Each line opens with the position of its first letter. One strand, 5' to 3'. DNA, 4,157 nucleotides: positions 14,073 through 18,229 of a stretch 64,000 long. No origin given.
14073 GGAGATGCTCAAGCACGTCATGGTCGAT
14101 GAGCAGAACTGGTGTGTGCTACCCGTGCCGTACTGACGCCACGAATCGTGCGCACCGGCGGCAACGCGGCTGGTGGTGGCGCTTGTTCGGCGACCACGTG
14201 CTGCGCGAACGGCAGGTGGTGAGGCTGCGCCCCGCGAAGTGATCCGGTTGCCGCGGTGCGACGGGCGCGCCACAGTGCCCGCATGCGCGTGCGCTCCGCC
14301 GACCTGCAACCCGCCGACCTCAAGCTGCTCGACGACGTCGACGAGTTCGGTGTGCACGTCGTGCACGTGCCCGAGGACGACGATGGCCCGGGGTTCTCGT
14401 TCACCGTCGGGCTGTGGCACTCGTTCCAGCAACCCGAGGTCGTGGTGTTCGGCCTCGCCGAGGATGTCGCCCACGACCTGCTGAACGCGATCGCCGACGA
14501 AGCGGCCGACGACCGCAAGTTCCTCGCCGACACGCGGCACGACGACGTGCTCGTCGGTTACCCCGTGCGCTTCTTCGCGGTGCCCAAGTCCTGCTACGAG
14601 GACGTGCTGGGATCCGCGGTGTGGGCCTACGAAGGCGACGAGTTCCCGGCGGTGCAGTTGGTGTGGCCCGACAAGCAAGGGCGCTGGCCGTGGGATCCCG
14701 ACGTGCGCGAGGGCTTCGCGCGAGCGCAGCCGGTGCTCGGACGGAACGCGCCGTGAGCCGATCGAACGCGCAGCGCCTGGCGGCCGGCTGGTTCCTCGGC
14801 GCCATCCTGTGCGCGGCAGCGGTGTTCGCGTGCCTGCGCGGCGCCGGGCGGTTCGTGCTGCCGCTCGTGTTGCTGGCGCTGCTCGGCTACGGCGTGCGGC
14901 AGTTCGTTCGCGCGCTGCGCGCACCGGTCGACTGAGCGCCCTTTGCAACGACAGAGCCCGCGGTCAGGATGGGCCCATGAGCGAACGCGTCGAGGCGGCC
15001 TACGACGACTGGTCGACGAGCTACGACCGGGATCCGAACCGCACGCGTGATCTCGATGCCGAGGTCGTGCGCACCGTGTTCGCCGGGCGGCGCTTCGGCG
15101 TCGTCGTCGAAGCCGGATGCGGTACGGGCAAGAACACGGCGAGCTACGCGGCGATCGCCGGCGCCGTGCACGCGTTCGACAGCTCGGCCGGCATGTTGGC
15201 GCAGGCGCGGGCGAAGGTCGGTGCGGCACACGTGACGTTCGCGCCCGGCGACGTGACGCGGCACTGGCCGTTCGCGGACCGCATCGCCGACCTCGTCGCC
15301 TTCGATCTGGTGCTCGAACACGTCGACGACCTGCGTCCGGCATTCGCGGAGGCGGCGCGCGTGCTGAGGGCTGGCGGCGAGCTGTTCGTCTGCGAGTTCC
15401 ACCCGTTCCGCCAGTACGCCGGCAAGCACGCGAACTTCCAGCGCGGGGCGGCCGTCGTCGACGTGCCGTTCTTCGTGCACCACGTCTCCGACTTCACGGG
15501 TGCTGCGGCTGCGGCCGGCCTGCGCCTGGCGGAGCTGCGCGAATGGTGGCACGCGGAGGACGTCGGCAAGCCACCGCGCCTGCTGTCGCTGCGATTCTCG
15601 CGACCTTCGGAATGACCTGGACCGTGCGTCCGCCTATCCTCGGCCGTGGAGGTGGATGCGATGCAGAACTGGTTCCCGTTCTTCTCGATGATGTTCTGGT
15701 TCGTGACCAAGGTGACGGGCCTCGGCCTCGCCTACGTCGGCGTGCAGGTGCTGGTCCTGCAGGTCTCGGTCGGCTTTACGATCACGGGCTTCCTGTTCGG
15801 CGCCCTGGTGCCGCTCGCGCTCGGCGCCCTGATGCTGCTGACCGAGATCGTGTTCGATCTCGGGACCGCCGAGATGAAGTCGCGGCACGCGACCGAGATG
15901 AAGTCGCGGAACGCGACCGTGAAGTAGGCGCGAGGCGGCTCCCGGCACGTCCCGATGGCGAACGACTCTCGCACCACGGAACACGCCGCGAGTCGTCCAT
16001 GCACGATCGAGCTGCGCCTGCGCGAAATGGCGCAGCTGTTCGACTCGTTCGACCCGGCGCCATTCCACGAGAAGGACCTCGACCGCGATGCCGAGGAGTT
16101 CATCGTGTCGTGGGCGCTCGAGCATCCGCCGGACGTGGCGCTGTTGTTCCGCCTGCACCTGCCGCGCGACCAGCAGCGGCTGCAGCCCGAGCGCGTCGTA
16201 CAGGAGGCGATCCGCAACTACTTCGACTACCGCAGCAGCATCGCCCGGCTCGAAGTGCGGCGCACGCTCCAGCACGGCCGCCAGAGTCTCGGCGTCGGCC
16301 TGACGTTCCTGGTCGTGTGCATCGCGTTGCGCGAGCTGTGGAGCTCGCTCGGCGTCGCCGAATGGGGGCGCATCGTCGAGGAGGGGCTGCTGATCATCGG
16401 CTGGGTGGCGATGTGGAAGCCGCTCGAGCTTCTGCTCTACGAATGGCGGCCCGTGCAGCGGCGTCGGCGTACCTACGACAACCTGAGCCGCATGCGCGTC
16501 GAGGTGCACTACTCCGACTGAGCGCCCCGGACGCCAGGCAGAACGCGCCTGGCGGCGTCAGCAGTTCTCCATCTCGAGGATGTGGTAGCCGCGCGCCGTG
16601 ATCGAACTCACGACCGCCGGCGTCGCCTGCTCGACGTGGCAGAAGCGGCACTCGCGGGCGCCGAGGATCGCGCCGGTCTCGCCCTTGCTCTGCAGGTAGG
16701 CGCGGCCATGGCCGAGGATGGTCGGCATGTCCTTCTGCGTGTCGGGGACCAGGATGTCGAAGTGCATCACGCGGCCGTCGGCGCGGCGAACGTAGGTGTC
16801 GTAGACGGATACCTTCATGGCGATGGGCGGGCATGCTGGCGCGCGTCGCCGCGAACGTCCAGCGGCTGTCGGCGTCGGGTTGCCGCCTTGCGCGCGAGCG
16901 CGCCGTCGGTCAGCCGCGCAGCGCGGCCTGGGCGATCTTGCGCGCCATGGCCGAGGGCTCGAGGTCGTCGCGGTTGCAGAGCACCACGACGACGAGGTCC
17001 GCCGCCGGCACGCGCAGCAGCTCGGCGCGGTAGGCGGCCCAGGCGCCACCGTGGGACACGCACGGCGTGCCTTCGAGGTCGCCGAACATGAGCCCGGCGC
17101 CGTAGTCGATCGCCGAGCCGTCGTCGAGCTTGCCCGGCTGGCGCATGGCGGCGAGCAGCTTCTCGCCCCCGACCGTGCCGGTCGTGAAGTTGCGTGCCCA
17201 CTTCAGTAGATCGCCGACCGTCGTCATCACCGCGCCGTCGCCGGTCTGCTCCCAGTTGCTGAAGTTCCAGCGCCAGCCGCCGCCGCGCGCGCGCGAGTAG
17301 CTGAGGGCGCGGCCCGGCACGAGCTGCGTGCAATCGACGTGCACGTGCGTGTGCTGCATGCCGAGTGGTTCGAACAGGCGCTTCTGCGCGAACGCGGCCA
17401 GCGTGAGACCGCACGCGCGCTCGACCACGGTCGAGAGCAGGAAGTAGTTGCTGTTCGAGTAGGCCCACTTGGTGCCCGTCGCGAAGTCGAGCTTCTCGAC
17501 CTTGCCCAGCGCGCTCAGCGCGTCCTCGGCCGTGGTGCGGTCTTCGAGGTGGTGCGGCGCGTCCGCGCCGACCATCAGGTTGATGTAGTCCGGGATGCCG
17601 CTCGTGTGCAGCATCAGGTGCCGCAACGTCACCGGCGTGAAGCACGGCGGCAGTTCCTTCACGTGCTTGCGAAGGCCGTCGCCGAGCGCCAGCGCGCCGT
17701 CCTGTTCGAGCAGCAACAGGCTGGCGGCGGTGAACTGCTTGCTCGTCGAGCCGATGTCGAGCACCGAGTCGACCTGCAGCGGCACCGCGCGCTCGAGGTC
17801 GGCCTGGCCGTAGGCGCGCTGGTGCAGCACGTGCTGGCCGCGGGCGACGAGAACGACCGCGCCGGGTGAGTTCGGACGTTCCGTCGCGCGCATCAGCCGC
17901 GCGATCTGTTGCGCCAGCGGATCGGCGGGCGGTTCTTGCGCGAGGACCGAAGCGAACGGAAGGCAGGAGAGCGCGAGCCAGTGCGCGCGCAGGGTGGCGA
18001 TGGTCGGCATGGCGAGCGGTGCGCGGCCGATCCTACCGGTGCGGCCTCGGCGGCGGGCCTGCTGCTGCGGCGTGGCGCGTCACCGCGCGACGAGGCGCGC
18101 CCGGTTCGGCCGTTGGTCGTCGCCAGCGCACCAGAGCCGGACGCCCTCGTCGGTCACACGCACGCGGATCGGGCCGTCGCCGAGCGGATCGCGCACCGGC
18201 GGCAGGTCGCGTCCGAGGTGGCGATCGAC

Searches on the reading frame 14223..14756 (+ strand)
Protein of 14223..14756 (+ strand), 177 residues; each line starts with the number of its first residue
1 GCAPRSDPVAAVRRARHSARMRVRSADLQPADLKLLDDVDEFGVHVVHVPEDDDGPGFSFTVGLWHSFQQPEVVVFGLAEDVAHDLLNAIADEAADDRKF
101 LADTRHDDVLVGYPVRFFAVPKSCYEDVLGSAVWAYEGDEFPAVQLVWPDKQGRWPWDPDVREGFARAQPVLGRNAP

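Call 80: search_protein_families(library=pfam, proteins=[window:14223-14756:+], max_evalue=0.00001)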
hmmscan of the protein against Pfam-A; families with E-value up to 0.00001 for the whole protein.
window:14223-14756:+ (177 aa): 1 family
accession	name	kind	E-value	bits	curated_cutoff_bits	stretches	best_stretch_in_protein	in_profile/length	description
PF14081.11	DUF4262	-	6.7e-45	152.8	28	1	38-161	1-126/127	Domain of unknown function (DUF4262)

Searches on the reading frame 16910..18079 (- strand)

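Call 80: search_protein_families(library=pfam, proteins=[window:16910-18079:-], max_evalue=0.00001)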
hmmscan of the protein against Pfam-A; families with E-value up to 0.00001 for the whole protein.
window:16910-18079:- (389 aa): 1 family
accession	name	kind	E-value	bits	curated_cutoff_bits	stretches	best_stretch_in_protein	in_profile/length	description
PF00144.29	Beta-lactamase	-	6.7e-56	190.3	27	1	68-385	11-325/329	Beta-lactamase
